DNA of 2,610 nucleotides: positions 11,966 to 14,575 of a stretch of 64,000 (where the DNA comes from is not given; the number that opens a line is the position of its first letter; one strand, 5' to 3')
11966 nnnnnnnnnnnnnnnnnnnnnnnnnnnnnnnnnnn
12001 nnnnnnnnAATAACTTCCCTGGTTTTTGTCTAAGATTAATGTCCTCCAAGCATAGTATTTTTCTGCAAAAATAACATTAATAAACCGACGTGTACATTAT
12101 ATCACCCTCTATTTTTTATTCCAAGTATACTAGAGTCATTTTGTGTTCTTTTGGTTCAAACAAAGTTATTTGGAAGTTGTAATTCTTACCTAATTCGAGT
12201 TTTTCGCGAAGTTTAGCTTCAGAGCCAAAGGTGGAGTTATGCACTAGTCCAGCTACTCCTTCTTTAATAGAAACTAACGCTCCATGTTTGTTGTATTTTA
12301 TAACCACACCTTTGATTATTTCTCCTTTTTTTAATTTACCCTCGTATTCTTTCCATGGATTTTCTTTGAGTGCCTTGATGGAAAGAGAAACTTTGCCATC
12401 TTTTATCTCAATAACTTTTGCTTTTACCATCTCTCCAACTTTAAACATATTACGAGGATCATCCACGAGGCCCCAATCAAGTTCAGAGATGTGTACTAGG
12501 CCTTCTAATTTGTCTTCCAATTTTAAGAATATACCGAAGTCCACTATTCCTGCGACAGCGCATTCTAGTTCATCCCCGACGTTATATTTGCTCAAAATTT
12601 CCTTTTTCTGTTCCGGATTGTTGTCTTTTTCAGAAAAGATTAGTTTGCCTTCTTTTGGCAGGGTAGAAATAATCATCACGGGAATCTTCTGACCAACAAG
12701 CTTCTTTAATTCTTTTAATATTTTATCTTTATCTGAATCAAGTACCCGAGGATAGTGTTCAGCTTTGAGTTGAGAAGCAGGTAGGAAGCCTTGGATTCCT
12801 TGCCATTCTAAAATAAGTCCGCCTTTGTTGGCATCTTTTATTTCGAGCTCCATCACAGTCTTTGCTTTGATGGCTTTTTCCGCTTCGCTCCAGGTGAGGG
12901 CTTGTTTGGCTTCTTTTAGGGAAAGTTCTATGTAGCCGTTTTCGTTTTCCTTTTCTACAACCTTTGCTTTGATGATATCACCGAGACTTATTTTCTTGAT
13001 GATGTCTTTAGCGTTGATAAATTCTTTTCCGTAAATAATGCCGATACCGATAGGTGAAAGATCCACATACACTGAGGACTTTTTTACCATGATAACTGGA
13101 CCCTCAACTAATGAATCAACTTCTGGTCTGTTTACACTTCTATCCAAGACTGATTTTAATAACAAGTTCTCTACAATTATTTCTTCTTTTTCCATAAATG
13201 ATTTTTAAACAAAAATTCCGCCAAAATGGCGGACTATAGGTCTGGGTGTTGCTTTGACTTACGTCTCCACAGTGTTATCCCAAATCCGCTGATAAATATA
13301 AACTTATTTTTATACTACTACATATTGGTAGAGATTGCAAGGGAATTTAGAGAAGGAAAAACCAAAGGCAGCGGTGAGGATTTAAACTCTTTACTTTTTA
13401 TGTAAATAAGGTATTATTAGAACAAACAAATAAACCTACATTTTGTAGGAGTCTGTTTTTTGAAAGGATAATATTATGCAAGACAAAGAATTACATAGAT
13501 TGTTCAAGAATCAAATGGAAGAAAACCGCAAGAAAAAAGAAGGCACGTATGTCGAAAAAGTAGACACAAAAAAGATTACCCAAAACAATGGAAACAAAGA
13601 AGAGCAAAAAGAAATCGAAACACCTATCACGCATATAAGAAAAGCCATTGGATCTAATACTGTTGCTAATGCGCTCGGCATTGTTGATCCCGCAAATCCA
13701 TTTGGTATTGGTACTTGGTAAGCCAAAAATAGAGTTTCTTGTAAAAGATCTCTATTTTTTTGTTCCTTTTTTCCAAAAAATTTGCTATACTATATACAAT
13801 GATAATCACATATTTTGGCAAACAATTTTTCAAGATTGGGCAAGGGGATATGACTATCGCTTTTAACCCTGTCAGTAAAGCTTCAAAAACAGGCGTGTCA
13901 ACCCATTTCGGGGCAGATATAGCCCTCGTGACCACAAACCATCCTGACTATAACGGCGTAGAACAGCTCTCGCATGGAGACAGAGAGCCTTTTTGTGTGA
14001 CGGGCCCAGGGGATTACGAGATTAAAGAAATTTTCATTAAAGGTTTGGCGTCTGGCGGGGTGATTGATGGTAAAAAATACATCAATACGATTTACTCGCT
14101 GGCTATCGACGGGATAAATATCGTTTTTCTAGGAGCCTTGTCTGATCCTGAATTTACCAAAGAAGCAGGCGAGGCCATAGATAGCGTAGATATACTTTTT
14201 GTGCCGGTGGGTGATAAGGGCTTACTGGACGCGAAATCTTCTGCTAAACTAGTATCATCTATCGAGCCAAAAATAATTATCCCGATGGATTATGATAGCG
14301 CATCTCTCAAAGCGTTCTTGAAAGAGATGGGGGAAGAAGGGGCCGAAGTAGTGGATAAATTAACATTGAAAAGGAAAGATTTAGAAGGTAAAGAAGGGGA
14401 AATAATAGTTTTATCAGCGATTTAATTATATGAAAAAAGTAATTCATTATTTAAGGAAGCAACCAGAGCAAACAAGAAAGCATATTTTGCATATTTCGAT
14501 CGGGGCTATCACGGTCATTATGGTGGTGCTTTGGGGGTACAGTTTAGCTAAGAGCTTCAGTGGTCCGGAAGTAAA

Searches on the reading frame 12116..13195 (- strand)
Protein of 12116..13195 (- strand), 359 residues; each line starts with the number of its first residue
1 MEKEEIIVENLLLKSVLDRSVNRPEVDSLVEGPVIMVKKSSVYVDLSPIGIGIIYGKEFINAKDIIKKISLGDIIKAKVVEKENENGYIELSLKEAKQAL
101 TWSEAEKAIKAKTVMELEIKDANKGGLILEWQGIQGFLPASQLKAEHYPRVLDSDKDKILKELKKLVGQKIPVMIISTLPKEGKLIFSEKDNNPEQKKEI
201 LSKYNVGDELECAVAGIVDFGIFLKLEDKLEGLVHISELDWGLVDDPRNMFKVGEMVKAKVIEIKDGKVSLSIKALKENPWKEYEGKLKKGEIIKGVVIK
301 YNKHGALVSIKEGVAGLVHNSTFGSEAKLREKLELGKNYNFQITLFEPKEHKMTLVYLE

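Call 13: search_protein_families(library=pfam, proteins=[window:12116-13195:-], max_evalue=0.01)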
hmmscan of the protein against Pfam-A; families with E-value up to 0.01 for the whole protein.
window:12116-13195:- (359 aa): 6 families
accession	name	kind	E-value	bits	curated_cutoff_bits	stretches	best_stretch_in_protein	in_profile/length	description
PF00575.29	S1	-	8.2e-35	119.5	22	4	203-274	1-74/74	S1 RNA binding domain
PF23459.1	S1_RRP5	-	5.6e-10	40.1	27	1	288-322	1-35/72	RRP5 S1 domain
PF21543.3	CvfB_2nd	-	3.7e-06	27.2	27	0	245-274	49-75/76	Virulence regulatory factor CvfB, second domain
PF13509.12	S1_2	-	5e-05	23.8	21.8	0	291-332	2-43/61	S1 domain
PF21710.3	Spt6_S1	-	0.00016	22.4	27.5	0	217-272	27-83/91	Spt6, S1/OB domain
PF24685.1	OB_RRP5_4th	-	0.0074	16.7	31.5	0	220-266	24-73/92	RRP5 OB-fold domain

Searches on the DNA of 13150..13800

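Call 15: search_rna_families(source=window, start=13150, end=13800, threshold=evalue, max_evalue=10)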
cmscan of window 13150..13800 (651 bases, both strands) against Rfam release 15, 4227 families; matches with E-value up to 10: 8.
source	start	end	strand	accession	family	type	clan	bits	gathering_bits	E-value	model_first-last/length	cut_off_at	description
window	13264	13353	-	RF00320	snoZ185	Gene; snRNA; snoRNA; CD-box;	-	18.9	50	0.27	1-86/86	no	Small nucleolar RNA Z185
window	13697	13758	-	RF04331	Plastid-clpP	Cis-reg;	-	17.3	55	3.9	1-69/69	no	Plastid-clpP 5UTR RNA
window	13208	13260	+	RF02628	Hrs1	Gene; sRNA;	-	16.4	56.4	1.8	1-74/74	no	Hfq-regulated sRNA 1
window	13297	13368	+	RF02980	freshwater-2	Cis-reg;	-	16.2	49.9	7.7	1-84/84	no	freshwater-2 RNA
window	13208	13288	-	RF00513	Trp_leader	Cis-reg; leader;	-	15.8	41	2.5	1-100/100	no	Tryptophan operon leader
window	13654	13717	+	RF00735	mir-367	Gene; miRNA;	-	15.1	54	3.7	1-68/68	no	mir-367 microRNA precursor family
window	13364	13448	+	RF00046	snoR30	Gene; snRNA; snoRNA; CD-box;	CL00073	14.1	60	6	1-96/96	no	Small nucleolar RNA R30/Z108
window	13368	13387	+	RF01322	CRISPR-DR9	Gene; CRISPR;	-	13.5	45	8.6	1-37/37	no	CRISPR RNA direct repeat element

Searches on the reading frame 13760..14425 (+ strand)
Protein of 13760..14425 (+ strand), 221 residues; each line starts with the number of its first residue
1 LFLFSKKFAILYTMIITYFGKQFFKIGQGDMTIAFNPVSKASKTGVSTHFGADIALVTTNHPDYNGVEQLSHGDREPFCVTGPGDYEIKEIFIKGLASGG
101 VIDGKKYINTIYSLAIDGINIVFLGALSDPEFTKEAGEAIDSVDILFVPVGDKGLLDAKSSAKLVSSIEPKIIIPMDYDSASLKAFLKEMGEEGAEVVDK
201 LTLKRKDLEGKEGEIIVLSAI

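Call 13: search_protein_families(library=pfam, proteins=[window:13760-14425:+], max_evalue=0.01)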
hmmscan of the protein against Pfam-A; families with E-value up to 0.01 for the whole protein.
window:13760-14425:+ (221 aa): 1 family
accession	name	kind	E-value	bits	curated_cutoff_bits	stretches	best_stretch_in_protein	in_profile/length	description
PF13483.12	Lactamase_B_3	-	5.3e-23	82.2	24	1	16-176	2-159/160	Beta-lactamase superfamily domain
